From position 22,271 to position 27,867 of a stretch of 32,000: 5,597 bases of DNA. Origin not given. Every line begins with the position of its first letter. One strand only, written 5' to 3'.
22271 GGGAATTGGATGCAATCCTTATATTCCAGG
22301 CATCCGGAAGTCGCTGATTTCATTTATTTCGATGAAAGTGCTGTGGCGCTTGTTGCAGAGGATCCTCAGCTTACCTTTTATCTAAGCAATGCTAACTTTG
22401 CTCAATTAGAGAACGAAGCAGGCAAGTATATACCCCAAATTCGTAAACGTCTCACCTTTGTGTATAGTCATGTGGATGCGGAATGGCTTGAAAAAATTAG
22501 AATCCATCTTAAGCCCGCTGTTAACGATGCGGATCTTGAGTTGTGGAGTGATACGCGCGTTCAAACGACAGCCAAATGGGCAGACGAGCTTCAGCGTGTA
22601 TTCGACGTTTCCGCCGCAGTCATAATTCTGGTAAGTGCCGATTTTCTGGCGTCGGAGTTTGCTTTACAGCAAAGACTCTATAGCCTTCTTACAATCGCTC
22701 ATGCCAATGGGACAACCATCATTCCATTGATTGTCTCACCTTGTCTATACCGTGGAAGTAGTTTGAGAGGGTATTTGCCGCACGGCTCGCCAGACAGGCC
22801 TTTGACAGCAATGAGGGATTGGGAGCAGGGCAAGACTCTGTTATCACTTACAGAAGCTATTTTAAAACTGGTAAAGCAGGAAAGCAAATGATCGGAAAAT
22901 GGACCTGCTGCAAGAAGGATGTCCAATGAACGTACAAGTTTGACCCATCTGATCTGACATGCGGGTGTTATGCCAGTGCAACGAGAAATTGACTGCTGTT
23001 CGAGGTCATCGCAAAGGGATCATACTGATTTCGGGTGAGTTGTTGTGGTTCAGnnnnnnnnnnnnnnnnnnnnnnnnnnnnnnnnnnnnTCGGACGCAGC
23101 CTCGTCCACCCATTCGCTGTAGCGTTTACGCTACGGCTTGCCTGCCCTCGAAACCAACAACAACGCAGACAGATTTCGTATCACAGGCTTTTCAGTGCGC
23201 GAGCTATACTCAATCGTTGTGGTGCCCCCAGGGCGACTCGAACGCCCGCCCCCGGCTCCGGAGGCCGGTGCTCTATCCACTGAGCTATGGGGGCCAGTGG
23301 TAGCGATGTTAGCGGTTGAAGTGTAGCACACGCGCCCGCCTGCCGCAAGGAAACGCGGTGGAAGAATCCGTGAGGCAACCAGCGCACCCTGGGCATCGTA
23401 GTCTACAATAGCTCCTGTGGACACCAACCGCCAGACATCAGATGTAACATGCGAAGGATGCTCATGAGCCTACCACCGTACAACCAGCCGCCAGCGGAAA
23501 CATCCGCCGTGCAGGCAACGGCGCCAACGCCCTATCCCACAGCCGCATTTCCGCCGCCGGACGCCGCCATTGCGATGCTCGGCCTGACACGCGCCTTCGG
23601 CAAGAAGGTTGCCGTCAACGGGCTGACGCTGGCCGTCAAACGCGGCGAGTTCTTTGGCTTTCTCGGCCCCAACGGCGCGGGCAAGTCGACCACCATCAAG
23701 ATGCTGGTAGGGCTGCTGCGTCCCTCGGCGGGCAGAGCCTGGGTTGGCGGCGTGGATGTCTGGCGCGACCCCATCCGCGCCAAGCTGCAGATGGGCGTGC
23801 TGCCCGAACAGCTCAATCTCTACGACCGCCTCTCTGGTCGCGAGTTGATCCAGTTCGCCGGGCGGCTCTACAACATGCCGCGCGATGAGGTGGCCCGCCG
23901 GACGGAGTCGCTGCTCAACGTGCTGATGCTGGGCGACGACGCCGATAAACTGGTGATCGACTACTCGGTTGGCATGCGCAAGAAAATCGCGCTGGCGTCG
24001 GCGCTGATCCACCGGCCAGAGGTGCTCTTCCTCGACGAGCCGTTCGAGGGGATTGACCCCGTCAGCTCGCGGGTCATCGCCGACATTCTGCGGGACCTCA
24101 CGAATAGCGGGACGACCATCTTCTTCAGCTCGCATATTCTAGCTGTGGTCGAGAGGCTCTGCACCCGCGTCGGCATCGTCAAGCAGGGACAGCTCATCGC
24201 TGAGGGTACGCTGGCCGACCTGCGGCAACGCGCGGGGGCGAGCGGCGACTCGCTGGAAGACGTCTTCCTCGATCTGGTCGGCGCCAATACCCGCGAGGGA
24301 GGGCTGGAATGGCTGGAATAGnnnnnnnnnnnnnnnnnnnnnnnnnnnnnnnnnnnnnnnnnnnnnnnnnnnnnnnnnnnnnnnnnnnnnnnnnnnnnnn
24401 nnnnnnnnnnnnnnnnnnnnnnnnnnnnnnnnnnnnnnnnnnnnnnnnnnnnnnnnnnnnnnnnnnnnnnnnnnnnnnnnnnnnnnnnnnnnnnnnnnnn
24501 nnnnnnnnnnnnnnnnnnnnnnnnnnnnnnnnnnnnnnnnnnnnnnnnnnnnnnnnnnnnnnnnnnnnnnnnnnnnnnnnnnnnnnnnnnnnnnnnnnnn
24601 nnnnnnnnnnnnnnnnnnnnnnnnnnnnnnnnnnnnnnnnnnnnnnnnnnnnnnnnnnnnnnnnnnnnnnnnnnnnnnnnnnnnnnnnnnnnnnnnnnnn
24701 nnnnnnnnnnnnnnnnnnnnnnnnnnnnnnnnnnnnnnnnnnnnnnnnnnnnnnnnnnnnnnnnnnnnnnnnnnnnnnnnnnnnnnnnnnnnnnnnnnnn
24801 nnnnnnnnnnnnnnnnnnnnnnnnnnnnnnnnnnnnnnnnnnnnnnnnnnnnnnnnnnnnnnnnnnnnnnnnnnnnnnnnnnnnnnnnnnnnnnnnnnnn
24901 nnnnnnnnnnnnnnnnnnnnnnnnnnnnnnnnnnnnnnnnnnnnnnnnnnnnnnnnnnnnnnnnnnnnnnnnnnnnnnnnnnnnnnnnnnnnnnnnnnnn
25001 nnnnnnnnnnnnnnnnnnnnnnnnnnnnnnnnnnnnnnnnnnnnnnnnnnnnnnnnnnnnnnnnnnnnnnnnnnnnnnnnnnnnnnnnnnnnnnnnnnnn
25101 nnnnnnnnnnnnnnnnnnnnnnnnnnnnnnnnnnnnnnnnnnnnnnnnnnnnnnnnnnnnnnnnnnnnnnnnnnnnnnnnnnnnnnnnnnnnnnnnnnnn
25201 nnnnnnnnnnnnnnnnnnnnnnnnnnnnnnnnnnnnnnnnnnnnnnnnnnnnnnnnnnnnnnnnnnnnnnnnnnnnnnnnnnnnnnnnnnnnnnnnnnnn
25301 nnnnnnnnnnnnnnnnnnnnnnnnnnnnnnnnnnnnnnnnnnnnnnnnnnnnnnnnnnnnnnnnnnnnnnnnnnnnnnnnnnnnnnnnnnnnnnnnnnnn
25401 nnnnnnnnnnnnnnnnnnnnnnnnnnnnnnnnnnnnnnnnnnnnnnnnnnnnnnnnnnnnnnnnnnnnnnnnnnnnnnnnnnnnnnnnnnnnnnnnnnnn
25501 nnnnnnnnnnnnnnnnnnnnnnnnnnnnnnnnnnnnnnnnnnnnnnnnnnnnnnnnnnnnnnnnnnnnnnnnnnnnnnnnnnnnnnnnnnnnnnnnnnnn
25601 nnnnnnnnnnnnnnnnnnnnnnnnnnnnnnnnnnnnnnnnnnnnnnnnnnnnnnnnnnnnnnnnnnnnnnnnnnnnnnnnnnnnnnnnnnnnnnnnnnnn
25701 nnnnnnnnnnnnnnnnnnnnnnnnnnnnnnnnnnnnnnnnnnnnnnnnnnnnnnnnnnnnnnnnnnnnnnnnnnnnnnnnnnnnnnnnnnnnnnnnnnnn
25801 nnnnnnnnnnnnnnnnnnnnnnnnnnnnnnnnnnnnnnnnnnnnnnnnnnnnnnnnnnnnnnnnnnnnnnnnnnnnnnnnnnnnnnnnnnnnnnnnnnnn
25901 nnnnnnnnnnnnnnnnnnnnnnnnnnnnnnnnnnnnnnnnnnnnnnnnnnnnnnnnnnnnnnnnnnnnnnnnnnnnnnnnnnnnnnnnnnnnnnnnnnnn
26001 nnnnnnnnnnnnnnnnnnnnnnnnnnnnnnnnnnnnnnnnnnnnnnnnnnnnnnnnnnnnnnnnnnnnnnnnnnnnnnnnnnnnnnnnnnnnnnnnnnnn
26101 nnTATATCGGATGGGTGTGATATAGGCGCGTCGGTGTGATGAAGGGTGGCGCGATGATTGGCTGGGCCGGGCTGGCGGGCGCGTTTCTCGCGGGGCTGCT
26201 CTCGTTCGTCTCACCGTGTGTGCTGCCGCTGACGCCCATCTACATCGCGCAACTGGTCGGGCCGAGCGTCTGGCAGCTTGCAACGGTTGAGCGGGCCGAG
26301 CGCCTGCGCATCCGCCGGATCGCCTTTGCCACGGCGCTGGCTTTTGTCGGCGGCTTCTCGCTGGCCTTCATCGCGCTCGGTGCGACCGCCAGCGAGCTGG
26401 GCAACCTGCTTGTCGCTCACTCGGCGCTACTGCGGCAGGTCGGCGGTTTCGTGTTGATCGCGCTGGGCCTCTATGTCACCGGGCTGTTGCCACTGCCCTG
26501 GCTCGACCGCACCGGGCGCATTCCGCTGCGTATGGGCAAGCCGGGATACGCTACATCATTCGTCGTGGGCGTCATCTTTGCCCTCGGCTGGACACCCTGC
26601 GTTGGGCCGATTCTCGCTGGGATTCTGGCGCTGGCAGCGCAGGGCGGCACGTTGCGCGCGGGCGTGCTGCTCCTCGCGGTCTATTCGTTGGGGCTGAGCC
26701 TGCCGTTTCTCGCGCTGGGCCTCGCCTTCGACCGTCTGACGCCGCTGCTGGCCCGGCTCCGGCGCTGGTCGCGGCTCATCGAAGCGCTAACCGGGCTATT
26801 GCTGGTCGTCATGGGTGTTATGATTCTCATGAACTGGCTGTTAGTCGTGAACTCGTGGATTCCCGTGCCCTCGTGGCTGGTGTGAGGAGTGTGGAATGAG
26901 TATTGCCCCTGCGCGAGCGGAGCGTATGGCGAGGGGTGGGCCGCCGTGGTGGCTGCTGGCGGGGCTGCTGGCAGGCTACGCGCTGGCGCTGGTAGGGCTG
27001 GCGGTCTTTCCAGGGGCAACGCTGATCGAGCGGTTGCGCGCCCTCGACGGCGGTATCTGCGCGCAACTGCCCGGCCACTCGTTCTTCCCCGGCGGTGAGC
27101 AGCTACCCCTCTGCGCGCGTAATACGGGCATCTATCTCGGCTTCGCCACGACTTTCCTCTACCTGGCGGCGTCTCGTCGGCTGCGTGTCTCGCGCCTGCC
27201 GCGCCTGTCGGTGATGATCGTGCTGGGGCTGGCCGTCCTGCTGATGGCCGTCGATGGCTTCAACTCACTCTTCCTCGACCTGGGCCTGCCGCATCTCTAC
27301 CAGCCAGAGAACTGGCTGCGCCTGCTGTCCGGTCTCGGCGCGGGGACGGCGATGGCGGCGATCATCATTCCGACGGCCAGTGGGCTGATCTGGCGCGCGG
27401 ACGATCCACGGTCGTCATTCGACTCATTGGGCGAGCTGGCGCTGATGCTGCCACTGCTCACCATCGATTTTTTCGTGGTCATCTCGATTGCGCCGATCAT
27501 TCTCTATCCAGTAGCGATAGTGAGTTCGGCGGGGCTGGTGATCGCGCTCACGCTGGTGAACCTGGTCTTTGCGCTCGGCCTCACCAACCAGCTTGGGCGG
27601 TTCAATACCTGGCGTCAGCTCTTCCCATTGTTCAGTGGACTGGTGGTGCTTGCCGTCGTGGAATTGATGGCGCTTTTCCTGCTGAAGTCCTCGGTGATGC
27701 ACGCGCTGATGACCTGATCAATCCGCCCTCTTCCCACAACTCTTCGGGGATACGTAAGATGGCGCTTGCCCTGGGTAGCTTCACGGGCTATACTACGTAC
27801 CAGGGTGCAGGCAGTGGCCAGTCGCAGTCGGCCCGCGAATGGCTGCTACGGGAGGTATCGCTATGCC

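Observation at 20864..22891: Unusual TIR - P-loop NTPase - TIR architecture with only the first TIR keeping the catalytic Glu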

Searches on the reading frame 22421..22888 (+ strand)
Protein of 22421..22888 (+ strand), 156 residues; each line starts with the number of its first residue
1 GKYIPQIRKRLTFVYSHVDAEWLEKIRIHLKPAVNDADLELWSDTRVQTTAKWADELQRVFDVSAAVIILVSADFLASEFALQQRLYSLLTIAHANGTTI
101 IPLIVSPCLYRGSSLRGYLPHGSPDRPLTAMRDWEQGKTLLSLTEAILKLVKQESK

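Call 8: search_protein_families(library=pfam, proteins=[window:22424-22888:+], max_evalue=1)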
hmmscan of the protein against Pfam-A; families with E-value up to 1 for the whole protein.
seq(155 aa): 3 families
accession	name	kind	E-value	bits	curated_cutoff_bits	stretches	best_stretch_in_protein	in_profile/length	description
PF13676.11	TIR_2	-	7.1e-09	36.6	28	1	13-107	4-93/122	TIR domain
PF01582.25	TIR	-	0.00055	20.2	21.3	1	22-103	14-95/179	TIR domain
PF20967.2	MASE7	-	0.077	13.2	26.2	1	56-112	11-64/183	MASE7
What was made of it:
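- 22442..22888 (+): TIR2 (residues 527-675): a TIR fold that is a degenerate paralogue of TIR1. Pfam TIR_2, 36.6 bits (call 8).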

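Call 44: search_solved_structures(query=A3, max_evalue=0.01, show_alignments=5)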
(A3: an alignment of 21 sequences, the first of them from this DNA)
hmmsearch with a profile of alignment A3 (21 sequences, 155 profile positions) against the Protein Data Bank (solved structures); distinct sequences matched with E-value up to 0.01: 28.
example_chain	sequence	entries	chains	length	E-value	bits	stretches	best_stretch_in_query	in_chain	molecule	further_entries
3jrn_A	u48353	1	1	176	5.1e-08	35.9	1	3-139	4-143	AT1G72930 protein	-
4w8h_A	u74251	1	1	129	1.8e-05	27.6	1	9-83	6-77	Toll-receptor-related 2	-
4w8g_A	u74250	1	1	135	2e-05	27.5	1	9-82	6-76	Toll-receptor-related 2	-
7xoz_A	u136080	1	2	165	2.9e-05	26.9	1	27-103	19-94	ADP-ribosyl cyclase/cyclic ADP-ribose hydrolase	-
7xoz_B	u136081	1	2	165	3.4e-05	26.7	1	28-103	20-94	ADP-ribosyl cyclase/cyclic ADP-ribose hydrolase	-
3h16_A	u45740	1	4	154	4.5e-05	26.3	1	8-108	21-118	TIR protein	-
9qlv_A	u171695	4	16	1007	8.2e-05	25.5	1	24-103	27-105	Disease resistance protein ADR2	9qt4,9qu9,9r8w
5ku7_A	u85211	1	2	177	0.00014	24.8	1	6-109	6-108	TIR-NB-LRR type resistance protein RPV1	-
4om7_A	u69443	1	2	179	0.00014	24.7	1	10-98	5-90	Toll-like receptor 6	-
5teb_A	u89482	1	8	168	0.00034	23.5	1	28-103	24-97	Recognition of Peronospora parasitica 1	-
1fyv_A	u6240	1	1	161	0.00036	23.4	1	7-101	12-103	TOLL-LIKE RECEPTOR 1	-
7nuw_A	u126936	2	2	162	0.00037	23.4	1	7-101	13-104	Toll-like receptor 1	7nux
7nt7_A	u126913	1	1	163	0.00037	23.3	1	7-101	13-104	Toll-like receptor 1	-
1fyw_A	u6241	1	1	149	0.00046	23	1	10-146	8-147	TOLL-LIKE RECEPTOR 2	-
7uwg_A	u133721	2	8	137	0.00059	22.7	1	9-105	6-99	Molecular chaperone Tir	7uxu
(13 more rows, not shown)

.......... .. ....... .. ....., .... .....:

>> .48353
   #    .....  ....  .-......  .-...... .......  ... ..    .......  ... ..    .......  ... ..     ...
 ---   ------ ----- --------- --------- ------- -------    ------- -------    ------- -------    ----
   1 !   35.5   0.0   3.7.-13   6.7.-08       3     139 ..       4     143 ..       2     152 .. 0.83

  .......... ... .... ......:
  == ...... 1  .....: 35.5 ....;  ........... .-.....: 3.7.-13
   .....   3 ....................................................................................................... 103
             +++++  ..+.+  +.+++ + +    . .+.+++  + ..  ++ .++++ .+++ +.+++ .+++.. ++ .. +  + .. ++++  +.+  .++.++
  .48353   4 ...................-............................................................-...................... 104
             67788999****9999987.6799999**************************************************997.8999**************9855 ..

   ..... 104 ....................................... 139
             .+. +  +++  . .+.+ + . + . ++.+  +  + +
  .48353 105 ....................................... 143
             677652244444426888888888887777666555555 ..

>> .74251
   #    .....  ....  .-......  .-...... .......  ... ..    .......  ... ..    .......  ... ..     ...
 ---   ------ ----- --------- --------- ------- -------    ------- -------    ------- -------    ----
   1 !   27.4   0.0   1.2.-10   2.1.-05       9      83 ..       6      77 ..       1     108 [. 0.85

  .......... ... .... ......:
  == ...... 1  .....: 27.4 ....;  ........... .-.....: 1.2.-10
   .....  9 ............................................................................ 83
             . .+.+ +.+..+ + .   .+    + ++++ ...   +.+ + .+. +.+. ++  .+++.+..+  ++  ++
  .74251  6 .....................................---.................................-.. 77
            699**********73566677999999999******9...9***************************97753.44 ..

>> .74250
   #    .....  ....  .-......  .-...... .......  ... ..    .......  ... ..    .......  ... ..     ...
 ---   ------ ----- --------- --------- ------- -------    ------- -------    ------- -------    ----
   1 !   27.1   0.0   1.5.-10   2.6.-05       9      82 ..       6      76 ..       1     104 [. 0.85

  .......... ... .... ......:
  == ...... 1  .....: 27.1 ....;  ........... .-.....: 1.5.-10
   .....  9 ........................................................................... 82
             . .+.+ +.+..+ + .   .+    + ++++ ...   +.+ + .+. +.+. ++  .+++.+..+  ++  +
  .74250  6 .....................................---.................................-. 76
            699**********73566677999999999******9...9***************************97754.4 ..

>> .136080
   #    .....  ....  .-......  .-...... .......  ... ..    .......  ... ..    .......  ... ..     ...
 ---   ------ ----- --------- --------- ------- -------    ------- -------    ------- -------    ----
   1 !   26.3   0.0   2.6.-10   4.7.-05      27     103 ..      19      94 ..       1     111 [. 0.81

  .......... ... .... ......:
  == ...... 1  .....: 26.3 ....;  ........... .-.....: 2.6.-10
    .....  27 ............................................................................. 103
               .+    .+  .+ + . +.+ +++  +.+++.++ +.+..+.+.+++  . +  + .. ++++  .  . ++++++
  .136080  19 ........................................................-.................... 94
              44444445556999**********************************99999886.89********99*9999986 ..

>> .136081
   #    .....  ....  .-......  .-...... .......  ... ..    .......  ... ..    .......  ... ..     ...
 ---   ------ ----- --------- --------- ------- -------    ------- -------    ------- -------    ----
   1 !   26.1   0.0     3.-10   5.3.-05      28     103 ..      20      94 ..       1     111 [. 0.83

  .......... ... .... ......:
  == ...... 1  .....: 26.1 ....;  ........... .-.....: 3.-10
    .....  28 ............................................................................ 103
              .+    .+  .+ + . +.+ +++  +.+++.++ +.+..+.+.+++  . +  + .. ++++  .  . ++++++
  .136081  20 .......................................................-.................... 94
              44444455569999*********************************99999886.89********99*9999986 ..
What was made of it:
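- Checked: The Glu position: a profile of the TIR2 family aligns its conserved Glu with the Glu of the 'DEL' motif in plant TIR AT1G72930 (3jrn), which is the catalytic Glu of plant TIRs by prior knowledge (call 44).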

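Call 47: predict_structure(alignment_id=A2)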
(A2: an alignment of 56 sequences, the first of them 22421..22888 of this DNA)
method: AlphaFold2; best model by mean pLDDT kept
length: 156 residues; sequences in the alignment: 56
mean_pLDDT: 91.3   pTM: 0.87
mean pLDDT of the five models: 91.3, 90.9, 90.2, 90.0, 90.0
residues with pLDDT >= 90: 122; 70-90: 24; 50-70: 6; < 50: 4
segments of 3 or more residues with pLDDT < 50: 1-4
pLDDT, mean of each block of 10 residues (from residue 1): 59 97 97 92 82 90 96 94 90 96 98 95 97 98 96 81
secondary structure, 60 per line:
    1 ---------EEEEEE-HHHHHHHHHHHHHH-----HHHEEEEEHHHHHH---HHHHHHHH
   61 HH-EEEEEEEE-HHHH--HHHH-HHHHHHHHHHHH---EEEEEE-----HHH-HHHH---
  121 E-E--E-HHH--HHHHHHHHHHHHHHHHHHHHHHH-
elements in order: E10-15 H17-30 E39-43 H44-49 H53-62 E64-71 H73-76 H79-82 H84-95 E99-104 H114-117 H133-155
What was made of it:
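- The TIR2 model is confident (pLDDT 91; call 47).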

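Call 49: fold_search(model_id=the predicted structure, library=pdb)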
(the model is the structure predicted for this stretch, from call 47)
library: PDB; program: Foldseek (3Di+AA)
matches with E <= 10: 1506; with E <= 0.001: 1
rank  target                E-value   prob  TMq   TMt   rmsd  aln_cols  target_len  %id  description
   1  7anw_A                5.3e-04  1.00  0.56  0.17   5.9       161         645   13  hSARM1 NAD+ complex (released 2020-11-11)
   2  6o0q_A                1.2e-03  1.00  0.52  0.56   5.0       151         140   12  Crystal structure of the TIR domain from human SARM1 in complex with ribose (released 2019-09-04)
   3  3ha2_A                1.2e-03  1.00  0.53  0.50   5.5       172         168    9  Crystal Structure of Protein (NADPH-quinone reductase) from P.pentosaceus, Northeast Structural Genomics Consortium Ta (released 2009-05-26)
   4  2j67_B                1.6e-03  1.00  0.55  0.63   4.5       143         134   16  The TIR domain of human Toll-Like Receptor 10 (TLR10) (released 2006-09-27)
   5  9mw2_B                1.9e-03  1.00  0.51  0.56   5.1       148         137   13  Structure of SARM1 TIR domain bound to G6831 (released 2026-02-04)
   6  7nux                  2.0e-03  1.00  0.49  0.48   5.3       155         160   19  Crystal structure of the TIR domain of human TLR1 (crystallised without ZN2+ ions) (released 2021-08-25)
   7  9mw2_A                2.4e-03  1.00  0.49  0.57   4.8       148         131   13  Structure of SARM1 TIR domain bound to G6831 (released 2026-02-04)
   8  5uzb_A                2.6e-03  1.00  0.60  0.64   4.3       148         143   16  Cryo-EM structure of the MAL TIR domain filament (released 2017-07-26)
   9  8d0g_B                2.6e-03  1.00  0.51  0.56   5.1       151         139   12  Human SARM1 TIR domain bound to NB-3-ADPRP (released 2022-09-21)
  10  6o0u_A                2.9e-03  1.00  0.54  0.59   4.9       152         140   12  Crystal structure of the TIR domain H685A mutant from human SARM1 (released 2019-09-04)
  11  7beq                  2.9e-03  1.00  0.53  0.58   4.8       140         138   16  MicroED structure of the MyD88 TIR domain higher-order assembly (released 2021-03-10)
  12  9ugj_B                3.1e-03  1.00  0.50  0.55   5.1       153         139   12  Structure of SARM1 bound to SIR3-ADPR (released 2026-02-18)
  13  9mw1_B                3.3e-03  1.00  0.51  0.56   4.6       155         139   12  Structure of SARM1 TIR domain bound to G8758 (released 2026-02-04)
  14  8w8m_1A               3.5e-03  1.00  0.51  0.57   5.9       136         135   18  Cryo-EM structure of helical filament of MyD88 TIR (released 2024-09-04)
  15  2amj_B                4.0e-03  0.99  0.46  0.40  10.1       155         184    8  Crystal Structure of Modulator of Drug Activity B from Escherichia coli O157:H7 (released 2006-07-18)
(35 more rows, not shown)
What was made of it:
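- Closest known: SARM1. Same: It is the top Foldseek hit of the TIR2 model (call 49).
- Checked: Foldseek E-values are weak (best 5e-4) and a few flavodoxin-like folds are interspersed (calls 47, 49).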

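Call 89: search_protein_families(library=padloc, proteins=[window:22421-22888:+], max_evalue=0.001)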
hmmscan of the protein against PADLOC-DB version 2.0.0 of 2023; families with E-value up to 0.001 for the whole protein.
window:22421-22888:+ (156 aa): 1 family
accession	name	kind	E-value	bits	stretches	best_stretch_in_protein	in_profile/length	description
PDLC00420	ThsB1|ThsB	-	4.5e-11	40.5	1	11-114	4-107/319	TIR-like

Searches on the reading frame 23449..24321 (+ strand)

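Call 52: search_protein_families(library=pfam, proteins=[window:23449-24321:+], max_evalue=0.0001)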
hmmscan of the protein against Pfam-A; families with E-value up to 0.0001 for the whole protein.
window:23449-24321:+ (290 aa): 2 families
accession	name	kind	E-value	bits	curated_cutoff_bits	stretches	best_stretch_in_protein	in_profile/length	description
PF00005.33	ABC_tran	-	1.1e-25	91.2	25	1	57-199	2-136/137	ABC transporter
PF13304.12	AAA_21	-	4.7e-13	50.3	27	1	172-234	238-303/304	AAA domain, putative AbiEii toxin, Type IV TA system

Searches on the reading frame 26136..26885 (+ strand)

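Call 52: search_protein_families(library=pfam, proteins=[window:26136-26885:+], max_evalue=0.0001)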
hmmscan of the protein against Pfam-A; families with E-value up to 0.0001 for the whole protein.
window:26136-26885:+ (249 aa): 1 family
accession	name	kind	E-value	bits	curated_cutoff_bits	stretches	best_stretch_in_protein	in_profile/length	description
PF02683.22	DsbD_TM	-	3e-19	69.6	27.1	1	12-232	4-216/219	Cytochrome C biogenesis protein transmembrane domain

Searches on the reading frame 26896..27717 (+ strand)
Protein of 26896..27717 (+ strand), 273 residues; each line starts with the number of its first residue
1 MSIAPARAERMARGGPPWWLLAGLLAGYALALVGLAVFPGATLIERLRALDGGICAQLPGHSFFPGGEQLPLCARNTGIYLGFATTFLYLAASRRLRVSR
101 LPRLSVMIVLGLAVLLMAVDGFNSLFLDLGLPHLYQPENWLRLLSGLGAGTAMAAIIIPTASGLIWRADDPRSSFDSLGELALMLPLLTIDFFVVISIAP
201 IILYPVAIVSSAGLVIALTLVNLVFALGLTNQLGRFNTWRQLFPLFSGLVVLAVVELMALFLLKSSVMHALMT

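Call 52: search_protein_families(library=pfam, proteins=[window:26896-27717:+], max_evalue=0.0001)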
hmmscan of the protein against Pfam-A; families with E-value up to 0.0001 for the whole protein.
window:26896-27717:+ (273 aa): 1 family
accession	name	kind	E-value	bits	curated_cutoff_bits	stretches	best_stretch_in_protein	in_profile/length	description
PF09858.14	DUF2085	-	6.7e-23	81.4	25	1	55-155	1-89/90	Predicted membrane protein (DUF2085)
